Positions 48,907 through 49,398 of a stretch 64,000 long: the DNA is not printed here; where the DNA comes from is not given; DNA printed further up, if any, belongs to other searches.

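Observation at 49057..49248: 63-aa ORF with 8 cysteines in a fixed spacing: candidate RiPP precursor or metal/Fe-S mini-domain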

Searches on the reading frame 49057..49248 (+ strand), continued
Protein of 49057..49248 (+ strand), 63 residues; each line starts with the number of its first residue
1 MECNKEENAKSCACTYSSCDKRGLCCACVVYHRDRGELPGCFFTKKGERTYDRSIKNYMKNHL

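Call 60: search_protein_families(library=phrogs, proteins=[window:49057-49248:+], max_evalue=0.1)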
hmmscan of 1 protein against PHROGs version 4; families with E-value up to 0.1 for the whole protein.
window:49057-49248:+ (63 aa): 0 families

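Call 73: search_protein_families(library=pfam, proteins=[L026:6302-6682:+, P0135, P0043, L021:4521-5897:-], max_evalue=0.001)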
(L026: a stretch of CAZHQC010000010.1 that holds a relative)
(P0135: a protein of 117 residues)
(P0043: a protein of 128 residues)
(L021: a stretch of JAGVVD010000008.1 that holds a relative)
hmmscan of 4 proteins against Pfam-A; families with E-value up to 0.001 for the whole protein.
L026:6302-6682:+ (126 aa): 1 family
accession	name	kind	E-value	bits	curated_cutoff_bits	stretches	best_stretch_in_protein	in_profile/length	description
PF01042.26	Ribonuc_L-PSP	-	3.3e-43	147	27.3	1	9-125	2-120/121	Endoribonuclease L-PSP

P0135 (117 aa): 2 families
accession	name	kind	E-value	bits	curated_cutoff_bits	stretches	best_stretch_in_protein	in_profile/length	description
PF00085.26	Thioredoxin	-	1.7e-10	41.3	23.5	1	52-113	40-101/103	Thioredoxin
PF13098.12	Thioredoxin_2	-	2.3e-06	28.3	27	1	57-113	60-104/104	Thioredoxin-like domain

P0043 (128 aa): 1 family
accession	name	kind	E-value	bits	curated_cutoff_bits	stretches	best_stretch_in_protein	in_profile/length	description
PF20095.4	DUF6485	-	6.2e-14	52.7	24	2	13-66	4-65/70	Domain of unknown function (DUF6485)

L021:4521-5897:- (458 aa): 4 families
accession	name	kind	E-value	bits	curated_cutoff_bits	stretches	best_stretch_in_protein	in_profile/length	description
PF02875.26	Mur_ligase_C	-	5.8e-19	69.6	28.4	1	304-437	1-127/127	Mur ligase, glutamate ligase domain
PF01225.30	Mur_ligase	-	3.7e-13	50.1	21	1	9-109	2-93/95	Mur ligase family, catalytic domain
PF08245.18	Mur_ligase_M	-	1.6e-08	35.2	24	1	115-197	1-94/200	Mur ligase middle domain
PF03377.19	TAL_effector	-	0.00054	20.7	28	0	345-356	16-27/34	TAL effector repeat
